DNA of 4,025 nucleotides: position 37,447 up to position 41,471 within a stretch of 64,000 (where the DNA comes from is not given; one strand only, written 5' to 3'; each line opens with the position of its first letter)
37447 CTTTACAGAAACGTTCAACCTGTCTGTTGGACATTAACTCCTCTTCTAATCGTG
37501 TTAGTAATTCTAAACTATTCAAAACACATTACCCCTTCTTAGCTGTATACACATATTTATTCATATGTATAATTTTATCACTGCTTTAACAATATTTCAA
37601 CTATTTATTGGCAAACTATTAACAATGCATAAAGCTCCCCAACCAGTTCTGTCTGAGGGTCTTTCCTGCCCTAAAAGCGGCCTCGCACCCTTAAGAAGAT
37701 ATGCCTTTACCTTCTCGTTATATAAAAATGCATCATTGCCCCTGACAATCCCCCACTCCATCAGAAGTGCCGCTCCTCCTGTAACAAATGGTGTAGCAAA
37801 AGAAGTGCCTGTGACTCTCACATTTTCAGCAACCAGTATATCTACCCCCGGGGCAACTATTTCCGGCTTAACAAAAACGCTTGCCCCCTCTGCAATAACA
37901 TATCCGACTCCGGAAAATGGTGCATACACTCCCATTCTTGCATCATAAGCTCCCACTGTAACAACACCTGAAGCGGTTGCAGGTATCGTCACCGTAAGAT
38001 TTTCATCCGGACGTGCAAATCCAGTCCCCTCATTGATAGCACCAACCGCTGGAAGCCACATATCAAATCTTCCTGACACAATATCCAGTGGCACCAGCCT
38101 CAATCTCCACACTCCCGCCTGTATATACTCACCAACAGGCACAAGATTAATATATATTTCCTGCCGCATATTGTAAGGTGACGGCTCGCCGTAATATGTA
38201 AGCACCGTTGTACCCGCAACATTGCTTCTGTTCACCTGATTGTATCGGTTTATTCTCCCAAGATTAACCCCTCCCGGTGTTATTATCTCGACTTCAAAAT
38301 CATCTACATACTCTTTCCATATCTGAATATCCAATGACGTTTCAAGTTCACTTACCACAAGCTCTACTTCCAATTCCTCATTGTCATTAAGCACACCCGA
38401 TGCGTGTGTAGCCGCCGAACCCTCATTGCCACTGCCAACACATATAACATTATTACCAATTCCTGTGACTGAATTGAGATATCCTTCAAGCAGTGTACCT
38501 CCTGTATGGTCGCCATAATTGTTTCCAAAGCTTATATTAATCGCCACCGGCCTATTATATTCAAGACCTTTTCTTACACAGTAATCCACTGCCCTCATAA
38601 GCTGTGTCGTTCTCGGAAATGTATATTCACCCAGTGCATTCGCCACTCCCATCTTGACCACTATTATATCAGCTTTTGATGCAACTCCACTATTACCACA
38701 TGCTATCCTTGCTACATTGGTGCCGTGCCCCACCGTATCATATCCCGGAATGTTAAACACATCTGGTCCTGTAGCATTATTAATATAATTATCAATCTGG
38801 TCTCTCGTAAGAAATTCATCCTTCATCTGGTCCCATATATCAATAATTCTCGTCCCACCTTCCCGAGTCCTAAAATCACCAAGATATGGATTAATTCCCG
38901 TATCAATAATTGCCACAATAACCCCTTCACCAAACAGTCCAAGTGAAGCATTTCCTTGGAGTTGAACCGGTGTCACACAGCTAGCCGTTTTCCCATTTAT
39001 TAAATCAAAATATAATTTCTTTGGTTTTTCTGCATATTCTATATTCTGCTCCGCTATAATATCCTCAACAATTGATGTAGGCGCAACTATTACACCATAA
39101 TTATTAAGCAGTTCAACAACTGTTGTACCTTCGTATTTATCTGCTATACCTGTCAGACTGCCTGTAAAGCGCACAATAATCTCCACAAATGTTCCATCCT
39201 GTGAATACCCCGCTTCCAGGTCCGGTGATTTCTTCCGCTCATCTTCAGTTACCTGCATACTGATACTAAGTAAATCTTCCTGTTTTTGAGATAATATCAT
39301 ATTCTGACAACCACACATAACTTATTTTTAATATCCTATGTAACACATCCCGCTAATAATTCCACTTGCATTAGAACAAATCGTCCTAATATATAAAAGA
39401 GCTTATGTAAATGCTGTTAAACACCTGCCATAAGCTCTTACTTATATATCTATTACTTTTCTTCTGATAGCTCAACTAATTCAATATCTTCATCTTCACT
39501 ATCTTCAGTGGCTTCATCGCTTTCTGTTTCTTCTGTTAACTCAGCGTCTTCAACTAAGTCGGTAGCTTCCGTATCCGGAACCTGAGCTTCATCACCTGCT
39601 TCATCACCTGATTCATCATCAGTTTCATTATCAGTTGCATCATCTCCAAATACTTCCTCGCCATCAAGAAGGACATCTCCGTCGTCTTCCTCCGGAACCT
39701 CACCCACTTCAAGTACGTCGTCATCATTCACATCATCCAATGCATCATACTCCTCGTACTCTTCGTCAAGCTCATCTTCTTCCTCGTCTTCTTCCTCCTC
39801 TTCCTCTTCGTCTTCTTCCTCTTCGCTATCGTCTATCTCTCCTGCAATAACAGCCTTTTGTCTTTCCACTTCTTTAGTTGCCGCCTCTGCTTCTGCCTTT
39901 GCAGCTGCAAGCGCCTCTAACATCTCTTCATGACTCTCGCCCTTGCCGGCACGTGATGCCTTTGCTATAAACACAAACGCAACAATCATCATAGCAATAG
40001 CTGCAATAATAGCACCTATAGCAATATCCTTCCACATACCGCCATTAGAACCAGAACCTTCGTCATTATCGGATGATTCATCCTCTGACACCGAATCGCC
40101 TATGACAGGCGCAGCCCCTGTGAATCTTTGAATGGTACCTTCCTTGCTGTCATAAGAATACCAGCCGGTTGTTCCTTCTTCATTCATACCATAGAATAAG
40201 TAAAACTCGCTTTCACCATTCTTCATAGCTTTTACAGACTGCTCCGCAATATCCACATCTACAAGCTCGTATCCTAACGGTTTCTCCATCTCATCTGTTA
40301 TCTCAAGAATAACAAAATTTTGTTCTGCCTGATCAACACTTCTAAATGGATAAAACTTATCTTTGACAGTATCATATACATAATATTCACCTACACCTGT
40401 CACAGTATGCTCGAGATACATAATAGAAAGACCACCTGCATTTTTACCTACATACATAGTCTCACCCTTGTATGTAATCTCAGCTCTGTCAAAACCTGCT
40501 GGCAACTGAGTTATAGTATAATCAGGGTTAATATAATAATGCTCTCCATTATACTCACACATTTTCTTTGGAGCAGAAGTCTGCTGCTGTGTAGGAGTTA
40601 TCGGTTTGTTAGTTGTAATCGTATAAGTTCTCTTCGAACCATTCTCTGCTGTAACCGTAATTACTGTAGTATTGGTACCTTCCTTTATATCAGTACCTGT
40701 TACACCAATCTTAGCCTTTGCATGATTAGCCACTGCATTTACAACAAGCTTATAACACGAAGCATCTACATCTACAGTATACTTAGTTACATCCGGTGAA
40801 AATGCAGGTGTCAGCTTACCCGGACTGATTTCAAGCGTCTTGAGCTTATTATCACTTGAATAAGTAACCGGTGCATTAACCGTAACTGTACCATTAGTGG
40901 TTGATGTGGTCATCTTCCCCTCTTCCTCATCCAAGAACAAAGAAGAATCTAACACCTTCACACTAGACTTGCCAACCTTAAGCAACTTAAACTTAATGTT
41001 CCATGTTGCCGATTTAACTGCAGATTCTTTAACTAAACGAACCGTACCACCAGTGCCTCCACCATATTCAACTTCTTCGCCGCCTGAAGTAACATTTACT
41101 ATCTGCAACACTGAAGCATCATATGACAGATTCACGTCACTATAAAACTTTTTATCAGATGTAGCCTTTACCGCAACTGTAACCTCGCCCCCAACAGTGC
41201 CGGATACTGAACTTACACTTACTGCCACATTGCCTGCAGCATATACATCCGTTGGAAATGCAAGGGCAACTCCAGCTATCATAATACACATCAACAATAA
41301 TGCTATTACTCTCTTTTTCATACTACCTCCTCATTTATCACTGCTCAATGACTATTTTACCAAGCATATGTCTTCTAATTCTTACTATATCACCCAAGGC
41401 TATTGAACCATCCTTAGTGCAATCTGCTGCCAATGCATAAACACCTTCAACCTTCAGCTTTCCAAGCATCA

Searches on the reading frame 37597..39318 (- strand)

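Call 74: search_protein_families(library=pfam, proteins=[window:37597-39318:-], max_evalue=0.00001)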
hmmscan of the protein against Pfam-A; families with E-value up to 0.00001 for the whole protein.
window:37597-39318:- (573 aa): 2 families
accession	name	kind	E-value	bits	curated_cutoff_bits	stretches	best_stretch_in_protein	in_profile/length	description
PF00082.27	Peptidase_S8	-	8.4e-28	97.9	21.8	2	438-561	159-288/288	Subtilase family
PF18425.6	CspB_prodomain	-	1.4e-20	73.4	25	1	11-100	1-89/89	Csp protease B prodomain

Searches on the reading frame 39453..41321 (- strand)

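Call 74: search_protein_families(library=pfam, proteins=[window:39453-41321:-], max_evalue=0.00001)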
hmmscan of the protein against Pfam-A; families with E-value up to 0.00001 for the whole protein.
window:39453-41321:- (622 aa): 2 families
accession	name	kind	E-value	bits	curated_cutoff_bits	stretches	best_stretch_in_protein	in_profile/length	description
PF00963.24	Cohesin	-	1.3e-08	35.6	24.1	1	32-148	1-139/139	Cohesin domain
PF12733.13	Cadherin-like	-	2.1e-07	31.7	24.2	1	166-238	7-87/89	Cadherin-like beta sandwich domain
